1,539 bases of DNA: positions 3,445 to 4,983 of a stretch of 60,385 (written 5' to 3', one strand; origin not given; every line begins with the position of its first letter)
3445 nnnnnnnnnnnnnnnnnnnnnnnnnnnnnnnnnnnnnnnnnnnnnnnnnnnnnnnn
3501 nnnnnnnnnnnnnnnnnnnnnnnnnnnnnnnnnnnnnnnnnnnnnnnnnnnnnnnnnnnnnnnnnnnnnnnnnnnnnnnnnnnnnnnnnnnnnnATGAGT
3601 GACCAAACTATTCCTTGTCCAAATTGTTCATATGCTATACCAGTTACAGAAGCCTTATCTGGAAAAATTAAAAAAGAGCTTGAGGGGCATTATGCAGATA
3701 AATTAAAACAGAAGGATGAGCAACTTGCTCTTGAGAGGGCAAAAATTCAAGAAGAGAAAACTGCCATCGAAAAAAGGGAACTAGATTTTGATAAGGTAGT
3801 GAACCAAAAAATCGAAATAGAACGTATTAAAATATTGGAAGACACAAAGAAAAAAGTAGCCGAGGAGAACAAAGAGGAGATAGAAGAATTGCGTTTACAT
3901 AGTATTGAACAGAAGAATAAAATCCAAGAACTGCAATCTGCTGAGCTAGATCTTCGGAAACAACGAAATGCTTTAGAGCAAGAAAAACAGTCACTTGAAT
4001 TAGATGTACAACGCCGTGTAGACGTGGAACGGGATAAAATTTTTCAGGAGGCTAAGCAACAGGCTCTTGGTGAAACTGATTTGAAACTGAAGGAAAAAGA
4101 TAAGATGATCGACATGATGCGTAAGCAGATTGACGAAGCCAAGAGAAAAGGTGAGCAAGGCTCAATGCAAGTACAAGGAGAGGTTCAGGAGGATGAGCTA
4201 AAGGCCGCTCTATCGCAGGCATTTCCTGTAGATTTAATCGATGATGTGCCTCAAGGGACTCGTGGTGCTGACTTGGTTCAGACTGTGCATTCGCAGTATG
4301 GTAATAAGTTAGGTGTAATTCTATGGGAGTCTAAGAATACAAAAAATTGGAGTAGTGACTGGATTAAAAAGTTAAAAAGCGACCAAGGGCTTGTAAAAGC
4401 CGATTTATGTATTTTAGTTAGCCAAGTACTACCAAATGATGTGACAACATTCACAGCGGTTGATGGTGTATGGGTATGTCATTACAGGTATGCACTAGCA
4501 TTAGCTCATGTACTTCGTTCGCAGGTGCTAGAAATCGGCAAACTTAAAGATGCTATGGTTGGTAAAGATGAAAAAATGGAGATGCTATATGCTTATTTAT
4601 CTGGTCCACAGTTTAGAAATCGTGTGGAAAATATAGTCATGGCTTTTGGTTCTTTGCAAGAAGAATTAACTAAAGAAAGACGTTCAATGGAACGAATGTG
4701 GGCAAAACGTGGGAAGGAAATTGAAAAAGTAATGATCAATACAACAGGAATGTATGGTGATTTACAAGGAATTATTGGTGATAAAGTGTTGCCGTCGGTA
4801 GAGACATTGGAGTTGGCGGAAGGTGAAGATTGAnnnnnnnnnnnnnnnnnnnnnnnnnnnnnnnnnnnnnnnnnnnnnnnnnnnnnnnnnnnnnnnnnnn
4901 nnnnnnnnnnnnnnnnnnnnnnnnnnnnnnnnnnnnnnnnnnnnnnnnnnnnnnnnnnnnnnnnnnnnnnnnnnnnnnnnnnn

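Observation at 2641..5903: LexA-like repressor leads a four-gene operon ending in a DUF2130 coiled-coil/PD-(D/E)xK-like protein and a SIR2-like (DUF4917) protein: candidate DNA-damage-inducible defence module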

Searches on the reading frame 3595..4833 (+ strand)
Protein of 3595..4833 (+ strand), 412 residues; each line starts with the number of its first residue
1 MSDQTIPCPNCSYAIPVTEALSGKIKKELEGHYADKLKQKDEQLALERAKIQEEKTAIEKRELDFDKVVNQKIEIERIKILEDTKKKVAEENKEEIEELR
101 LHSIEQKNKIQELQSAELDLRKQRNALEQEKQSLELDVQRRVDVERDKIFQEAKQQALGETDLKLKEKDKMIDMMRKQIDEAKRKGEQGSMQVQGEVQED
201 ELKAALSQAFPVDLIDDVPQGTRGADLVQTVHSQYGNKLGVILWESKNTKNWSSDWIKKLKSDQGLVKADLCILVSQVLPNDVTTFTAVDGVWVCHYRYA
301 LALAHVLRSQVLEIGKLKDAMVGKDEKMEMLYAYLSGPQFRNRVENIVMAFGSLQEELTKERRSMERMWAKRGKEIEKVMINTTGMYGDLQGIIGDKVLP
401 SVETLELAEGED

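Call 5: search_protein_families(library=pfam, proteins=[window:3595-4833:+], max_evalue=0.01)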
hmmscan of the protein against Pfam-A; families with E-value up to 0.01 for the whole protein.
window:3595-4833:+ (412 aa): 1 family
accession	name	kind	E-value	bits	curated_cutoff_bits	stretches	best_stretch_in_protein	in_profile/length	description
PF09903.14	DUF2130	-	9e-68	228.8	26.7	1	163-407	3-252/255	Uncharacterized protein conserved in bacteria (DUF2130)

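Call 6: search_protein_families(library=padloc, proteins=[window:3595-4833:+], max_evalue=0.01)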
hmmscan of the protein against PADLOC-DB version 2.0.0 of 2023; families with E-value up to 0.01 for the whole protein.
window:3595-4833:+ (412 aa): 0 families

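Call 7: search_protein_families(library=ncbifam, proteins=[window:3595-4833:+], max_evalue=0.01)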
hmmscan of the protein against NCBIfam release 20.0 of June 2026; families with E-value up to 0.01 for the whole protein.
window:3595-4833:+ (412 aa): 0 families

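Call 8: search_protein_families(library=phrogs, proteins=[window:3595-4833:+], max_evalue=0.01)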
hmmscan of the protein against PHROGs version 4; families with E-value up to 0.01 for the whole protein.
window:3595-4833:+ (412 aa): 0 families

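Call 17: find_homologous_proteins(query=window:3595-4833:+, max_evalue=0.00001)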
Query window:3595-4833:+ (412 aa): 1506 proteins with E <= 0.00001 among 8000 candidates; the best 120 are listed.
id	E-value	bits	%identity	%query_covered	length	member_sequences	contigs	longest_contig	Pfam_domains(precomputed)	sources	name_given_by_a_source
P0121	1.2e-260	882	100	100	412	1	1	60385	PF09903.15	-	-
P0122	2.1e-209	713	80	100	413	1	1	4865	PF09903.15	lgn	-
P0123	1.1e-144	500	57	100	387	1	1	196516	PF09903.15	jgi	-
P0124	2.4e-141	489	56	100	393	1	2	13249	PF09903.15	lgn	-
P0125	1.8e-127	444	46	100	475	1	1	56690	PF09903.15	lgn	-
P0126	1.4e-126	441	51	98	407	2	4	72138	PF09903.15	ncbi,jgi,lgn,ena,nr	ncbi:MAG: DUF2130 domain-containing protein [Candidatus Magasanikbacteria bacterium]|jgi:hypothetica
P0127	7.3e-126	438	49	99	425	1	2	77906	PF09903.15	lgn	-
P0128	4.3e-125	436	49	100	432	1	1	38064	PF09903.15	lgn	-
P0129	1.1e-124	435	50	100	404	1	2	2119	PF09903.15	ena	-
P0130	5.3e-123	429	49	100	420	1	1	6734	PF09903.15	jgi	-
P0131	5.7e-123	429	50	100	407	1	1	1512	PF09903.15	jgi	jgi:hypothetical protein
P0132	8.6e-123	428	48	100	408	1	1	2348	PF09903.15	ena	-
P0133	1.7e-122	427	48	100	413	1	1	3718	PF09903.15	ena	-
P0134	4.8e-122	426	49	100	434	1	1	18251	PF09903.15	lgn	-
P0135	6.9e-122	425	49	100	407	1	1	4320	PF09903.15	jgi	-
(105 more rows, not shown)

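Call 18: find_encoding_contigs(protein=P0122, flank=8000, max_places=3)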
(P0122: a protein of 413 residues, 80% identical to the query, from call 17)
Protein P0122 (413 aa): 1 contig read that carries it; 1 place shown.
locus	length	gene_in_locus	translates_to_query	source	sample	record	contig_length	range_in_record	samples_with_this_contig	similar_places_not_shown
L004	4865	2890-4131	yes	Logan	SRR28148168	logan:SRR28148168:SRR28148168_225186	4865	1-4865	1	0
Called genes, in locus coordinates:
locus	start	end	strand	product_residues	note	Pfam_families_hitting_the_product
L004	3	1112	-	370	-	?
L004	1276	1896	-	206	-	-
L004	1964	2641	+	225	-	PF00717:Peptidase_S24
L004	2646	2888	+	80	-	PF09954:DUF2188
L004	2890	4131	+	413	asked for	PF09903:DUF2130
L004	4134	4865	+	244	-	?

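Call 19: find_encoding_contigs(protein=P0123, flank=6000, max_places=3)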
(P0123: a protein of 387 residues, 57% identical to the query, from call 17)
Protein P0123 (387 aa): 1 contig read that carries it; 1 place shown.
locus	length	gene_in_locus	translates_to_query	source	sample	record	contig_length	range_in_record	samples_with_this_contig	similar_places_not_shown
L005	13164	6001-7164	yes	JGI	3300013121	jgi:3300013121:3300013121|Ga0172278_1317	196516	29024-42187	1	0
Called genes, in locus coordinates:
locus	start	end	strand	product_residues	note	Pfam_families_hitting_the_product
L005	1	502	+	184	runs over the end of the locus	PF00254:FKBP_C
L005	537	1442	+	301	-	PF01507:PAPS_reduct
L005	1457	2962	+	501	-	PF00009:GTP_EFTU, PF01926:MMR_HSR1 (faint), PF03144:GTP_EFTU_D2 (faint), PF22594:GTP-eEF1A_C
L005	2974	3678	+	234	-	PF03483:B3_4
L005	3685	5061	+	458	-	-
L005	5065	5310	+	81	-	PF01541:GIY-YIG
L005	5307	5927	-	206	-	-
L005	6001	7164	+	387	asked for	PF09903:DUF2130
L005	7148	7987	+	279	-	PF02900:LigB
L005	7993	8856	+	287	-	PF02678:Pirin, PF05726:Pirin_C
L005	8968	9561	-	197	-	-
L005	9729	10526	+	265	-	-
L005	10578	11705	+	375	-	PF27126:NmeDI_C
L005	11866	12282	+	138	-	PF10604:Polyketide_cyc2 (weak), PF08327:AHSA1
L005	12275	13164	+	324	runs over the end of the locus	PF13310:Virulence_RhuM, PF02661:Fic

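Call 20: find_encoding_contigs(protein=P0124, flank=6000, max_places=3)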
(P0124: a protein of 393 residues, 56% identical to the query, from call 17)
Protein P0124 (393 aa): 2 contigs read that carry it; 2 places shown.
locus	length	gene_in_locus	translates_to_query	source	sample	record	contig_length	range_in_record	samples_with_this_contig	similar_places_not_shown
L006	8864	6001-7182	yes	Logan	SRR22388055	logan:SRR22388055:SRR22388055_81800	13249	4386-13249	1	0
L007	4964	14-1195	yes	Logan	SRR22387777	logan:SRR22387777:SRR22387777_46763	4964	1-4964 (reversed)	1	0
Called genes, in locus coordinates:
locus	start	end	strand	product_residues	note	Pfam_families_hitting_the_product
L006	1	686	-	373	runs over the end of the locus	PF01180:DHO_dh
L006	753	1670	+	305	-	PF01507:PAPS_reduct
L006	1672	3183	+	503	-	PF00009:GTP_EFTU, PF01926:MMR_HSR1 (faint), PF03144:GTP_EFTU_D2 (faint), PF22594:GTP-eEF1A_C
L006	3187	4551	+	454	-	-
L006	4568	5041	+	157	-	PF03073:TspO_MBR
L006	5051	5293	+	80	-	PF01541:GIY-YIG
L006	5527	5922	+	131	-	-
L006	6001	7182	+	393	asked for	PF09903:DUF2130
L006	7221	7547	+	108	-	-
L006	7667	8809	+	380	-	PF13784:Fic_N, PF02661:Fic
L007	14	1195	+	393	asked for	PF09903:DUF2130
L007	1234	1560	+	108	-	-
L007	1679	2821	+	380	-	PF13784:Fic_N, PF02661:Fic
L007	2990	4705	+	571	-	PF01555:N6_N4_Mtase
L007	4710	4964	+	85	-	?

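Call 70: search_solved_structures(query=A3, max_evalue=1, show_alignments=1)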
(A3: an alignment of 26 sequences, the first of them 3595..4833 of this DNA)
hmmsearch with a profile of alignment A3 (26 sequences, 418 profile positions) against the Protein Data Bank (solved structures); distinct sequences matched with E-value up to 1: 11.
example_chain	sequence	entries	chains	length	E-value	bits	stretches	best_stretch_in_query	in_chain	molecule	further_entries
3vem_A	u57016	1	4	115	0.059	15.2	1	111-180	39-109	Helicase protein MOM1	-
3tnu_B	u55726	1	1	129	0.1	14.4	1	28-139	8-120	Keratin, type II cytoskeletal 5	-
4ydh_A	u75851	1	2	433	0.16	13.8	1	130-185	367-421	Formin-like protein 1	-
3trt_A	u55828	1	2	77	0.2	13.5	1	72-130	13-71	Vimentin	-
3klt_A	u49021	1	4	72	0.2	13.4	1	73-128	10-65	Vimentin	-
6f5x_A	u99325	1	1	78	0.25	13.2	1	140-201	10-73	Synaptonemal complex protein 1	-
6nx2_A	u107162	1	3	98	0.29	12.9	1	97-189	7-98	Design construct AAA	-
2no2_A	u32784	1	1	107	0.44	12.3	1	97-161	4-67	Huntingtin-interacting protein 1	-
6b0x_a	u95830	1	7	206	0.71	11.7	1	54-166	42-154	Scaffold protein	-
6nz3_A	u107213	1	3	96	0.83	11.4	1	96-189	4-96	Design construct XAA_GGHN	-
8ytc_A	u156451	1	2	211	0.97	11.2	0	5-55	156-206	Protein PML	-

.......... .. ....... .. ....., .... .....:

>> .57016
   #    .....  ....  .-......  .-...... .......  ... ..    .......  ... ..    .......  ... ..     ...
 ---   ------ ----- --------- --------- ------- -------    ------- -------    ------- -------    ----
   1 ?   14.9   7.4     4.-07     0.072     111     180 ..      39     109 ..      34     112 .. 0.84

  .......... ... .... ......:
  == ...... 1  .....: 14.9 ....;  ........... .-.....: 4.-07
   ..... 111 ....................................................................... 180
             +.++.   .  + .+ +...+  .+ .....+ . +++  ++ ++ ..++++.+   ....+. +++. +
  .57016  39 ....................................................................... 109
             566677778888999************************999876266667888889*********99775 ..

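Call 71: find_related_loci(query=A3, collection=viral_contigs, flank=6000)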
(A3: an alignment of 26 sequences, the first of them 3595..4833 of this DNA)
Query A3 (412 aa) in viral_contigs; peptide patterns used: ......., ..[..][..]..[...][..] (x = any residue, [..] = any of these).
77 stretches matched a pattern; 2 encode a relative of the query (tblastn E <= 1e-3); 2 distinct loci.
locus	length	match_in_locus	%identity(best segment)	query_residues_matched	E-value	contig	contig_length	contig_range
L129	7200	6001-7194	45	1-412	3e-113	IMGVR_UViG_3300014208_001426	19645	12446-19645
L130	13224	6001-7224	34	1-400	6e-74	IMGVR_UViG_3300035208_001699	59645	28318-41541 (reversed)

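Call 72: find_related_loci(query=A3, collection=metagenome_contigs, flank=6000)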
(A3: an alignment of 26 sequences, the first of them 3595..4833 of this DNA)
Query A3 (412 aa) in metagenome_contigs; peptide patterns used: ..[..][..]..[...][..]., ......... (x = any residue, [..] = any of these).
282 stretches matched a pattern; 220 encode a relative of the query (tblastn E <= 1e-3); the best 80 are kept; 80 distinct loci.
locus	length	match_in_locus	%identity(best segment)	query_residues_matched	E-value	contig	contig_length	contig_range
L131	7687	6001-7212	50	1-412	1e-133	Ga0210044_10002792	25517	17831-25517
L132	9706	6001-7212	50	1-412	1e-133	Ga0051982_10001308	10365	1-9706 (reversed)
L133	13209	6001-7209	49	1-411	2e-129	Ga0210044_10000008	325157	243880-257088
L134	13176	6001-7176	49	1-407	3e-125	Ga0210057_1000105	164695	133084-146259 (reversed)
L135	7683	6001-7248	47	1-412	3e-123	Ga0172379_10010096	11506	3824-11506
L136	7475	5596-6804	49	2-412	1e-122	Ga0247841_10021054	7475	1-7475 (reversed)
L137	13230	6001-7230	47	1-411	2e-122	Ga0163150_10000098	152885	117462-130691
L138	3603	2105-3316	48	1-412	5e-125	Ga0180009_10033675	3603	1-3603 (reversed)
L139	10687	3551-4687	50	1-412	7e-122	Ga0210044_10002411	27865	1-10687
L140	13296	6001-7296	44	1-410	3e-121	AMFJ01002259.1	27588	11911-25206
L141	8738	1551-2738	47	1-404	4e-121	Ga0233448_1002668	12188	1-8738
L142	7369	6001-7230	49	1-407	1e-120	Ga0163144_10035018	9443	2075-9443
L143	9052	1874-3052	47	1-412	8e-120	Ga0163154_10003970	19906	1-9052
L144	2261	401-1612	47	1-412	4e-126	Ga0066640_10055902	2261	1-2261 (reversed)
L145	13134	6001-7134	46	1-411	3e-117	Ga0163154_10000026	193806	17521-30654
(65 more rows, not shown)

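Call 76: search_protein_families(library=pfam, alignment_id=A4, max_evalue=0.0001)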
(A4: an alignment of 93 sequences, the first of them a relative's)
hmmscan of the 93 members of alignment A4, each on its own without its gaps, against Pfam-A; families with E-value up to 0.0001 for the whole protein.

A. member 1, L129:4391-5992:+ (534 aa): 4 families
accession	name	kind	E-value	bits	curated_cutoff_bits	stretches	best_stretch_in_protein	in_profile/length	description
PF13175.12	AAA_15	-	3.4e-32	112.9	32.1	2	1-105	1-92/374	AAA ATPase domain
PF13304.12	AAA_21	-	2.8e-13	51.1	27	1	178-322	179-303/304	AAA domain, putative AbiEii toxin, Type IV TA system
PF02463.25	SMC_N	-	4.1e-10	39.9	40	1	3-73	2-85/220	RecF/RecN/SMC N terminal domain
PF13476.12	AAA_23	-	1.3e-07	32.9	27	1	5-152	1-142/201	AAA domain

B. families by the number of members that match (of 93 scanned): 96 families (the first 25 are shown)
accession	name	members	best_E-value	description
PF13245.12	AAA_19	5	1.8e-21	AAA domain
PF13304.12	AAA_21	5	1.7e-18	AAA domain, putative AbiEii toxin, Type IV TA system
PF00580.27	UvrD-helicase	4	5.1e-67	UvrD/REP helicase N-terminal domain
PF13175.12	AAA_15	4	3.4e-32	AAA ATPase domain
PF13604.12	AAA_30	4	2.5e-07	AAA domain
PF01443.25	Viral_helicase1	4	3.4e-06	Viral superfamily 1 RNA helicase core domain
PF13361.12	UvrD_C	3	3.4e-35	UvrD-like helicase C-terminal domain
PF12705.13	PDDEXK_1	3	3.2e-25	PD-(D/E)XK nuclease superfamily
PF02661.23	Fic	3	1.8e-21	Fic/DOC family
PF20469.4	OLD-like_TOPRIM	3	9.5e-19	Overcoming lysogenization defect protein-like, TOPRIM domain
PF13538.12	UvrD_C_2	3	1.5e-13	UvrD-like helicase C-terminal domain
PF18741.7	MTES_1575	2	2.1e-35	REase_MTES_1575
PF00270.35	DEAD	2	2.8e-10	DEAD/DEAH box helicase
PF02463.25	SMC_N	2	4.1e-10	RecF/RecN/SMC N terminal domain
PF13476.12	AAA_23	2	1.3e-07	AAA domain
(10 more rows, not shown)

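Call 77: predict_structure(alignment_id=A3)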
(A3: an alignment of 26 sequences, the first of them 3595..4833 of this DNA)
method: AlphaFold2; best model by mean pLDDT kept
length: 412 residues; sequences in the alignment: 26
mean_pLDDT: 76.9   pTM: 0.35
mean pLDDT of the five models: 76.9, 76.7, 76.1, 65.2, 64.9
residues with pLDDT >= 90: 42; 70-90: 261; 50-70: 76; < 50: 33
segments of 3 or more residues with pLDDT < 50: 181-186, 188-195, 395-403, 405-412
pLDDT, mean of each block of 10 residues (from residue 1): 60 66 77 85 89 89 88 90 87 87 91 92 91 90 88 81 69 57 45 53 82 81 77 77 78 82 80 84 80 84 83 71 63 72 79 85 86 82 65 51 46 41
secondary structure, 60 per line:
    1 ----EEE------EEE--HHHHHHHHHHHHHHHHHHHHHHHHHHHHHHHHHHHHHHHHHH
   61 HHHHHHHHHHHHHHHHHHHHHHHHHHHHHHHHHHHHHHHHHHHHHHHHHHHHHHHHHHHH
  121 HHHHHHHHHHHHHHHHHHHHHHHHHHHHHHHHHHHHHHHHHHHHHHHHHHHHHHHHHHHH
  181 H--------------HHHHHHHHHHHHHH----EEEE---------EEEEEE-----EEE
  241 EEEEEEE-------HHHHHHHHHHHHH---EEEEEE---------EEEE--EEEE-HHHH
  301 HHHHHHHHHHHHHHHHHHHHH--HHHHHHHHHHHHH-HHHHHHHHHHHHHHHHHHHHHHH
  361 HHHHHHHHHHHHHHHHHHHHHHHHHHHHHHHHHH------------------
elements in order: E5-7 E14-16 H19-181 H196-209 E214-217 E227-232 E238-247 H255-267 E271-276 E286-289 E292-295 H297-321 H324-336 H338-394

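Call 80: fold_search(model_id=the predicted structure, library=pdb)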
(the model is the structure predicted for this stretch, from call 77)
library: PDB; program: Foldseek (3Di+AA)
matches with E <= 10: 481; with E <= 0.001: 0
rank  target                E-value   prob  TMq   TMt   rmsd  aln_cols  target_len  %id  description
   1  8a4c_A                3.3e-03  1.00  0.15  0.28   7.1        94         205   14  Structure of human Rep15:Rab3B complex. (released 2022-08-10)
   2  8a4c_C                4.9e-03  1.00  0.15  0.29   6.8        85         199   10  Structure of human Rep15:Rab3B complex. (released 2022-08-10)
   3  9bgk_F                5.6e-03  0.98  0.17  0.07   5.1       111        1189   15  Structure of V.cholera DdmDE (2D:1E) in complex with DNA (released 2024-10-23)
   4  8a4a_A                6.4e-03  0.99  0.15  0.28   7.3        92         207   14  Structure of human Rep15 in complex with bovine Rab3C. (released 2022-08-10)
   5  9vx6_T                7.3e-03  0.99  0.16  0.16   5.7       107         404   17  Helical structure of gRNA-tDNA SPARDA complex (released 2026-01-14)
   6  6p4w_B                1.1e-02  0.97  0.17  0.19   5.7       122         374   13  XPB helicase in a complex with truncated Bax1 from Sulfurisphaera tokodaii at 2.96 Angstrom resolution (released 2020-06-03)
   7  9qcc_Q                1.4e-02  0.91  0.15  0.15   6.2       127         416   10  Activated XauSPARDA filament assembly with bound dsDNA substrate (released 2025-12-17)
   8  4f0p_B                1.6e-02  0.89  0.14  0.13   5.0        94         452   13  MspJI Restriction Endonuclease - P31 Form (released 2012-08-08)
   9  9qcc_M                1.7e-02  0.97  0.16  0.16   5.0       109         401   15  Activated XauSPARDA filament assembly with bound dsDNA substrate (released 2025-12-17)
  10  9qcc_Y                1.9e-02  0.89  0.13  0.14   4.9        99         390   12  Activated XauSPARDA filament assembly with bound dsDNA substrate (released 2025-12-17)
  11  9qcc_A                2.1e-02  0.91  0.15  0.15   5.0       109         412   12  Activated XauSPARDA filament assembly with bound dsDNA substrate (released 2025-12-17)
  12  8a4b_A                2.4e-02  0.96  0.15  0.27   7.5        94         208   12  Structure of human Rep15:Rab3B_Q81L complex. (released 2022-08-10)
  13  9jt2_B                3.7e-02  0.84  0.12  0.12   5.5        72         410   14  substrate-bound NbaSPARDA complexes (released 2025-04-02)
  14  9vx6_X                4.0e-02  0.72  0.15  0.16   6.0       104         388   13  Helical structure of gRNA-tDNA SPARDA complex (released 2026-01-14)
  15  4f0q_D                4.3e-02  0.90  0.15  0.14   4.7        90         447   13  MspJI Restriction Endonuclease - P21 Form (released 2012-08-08)
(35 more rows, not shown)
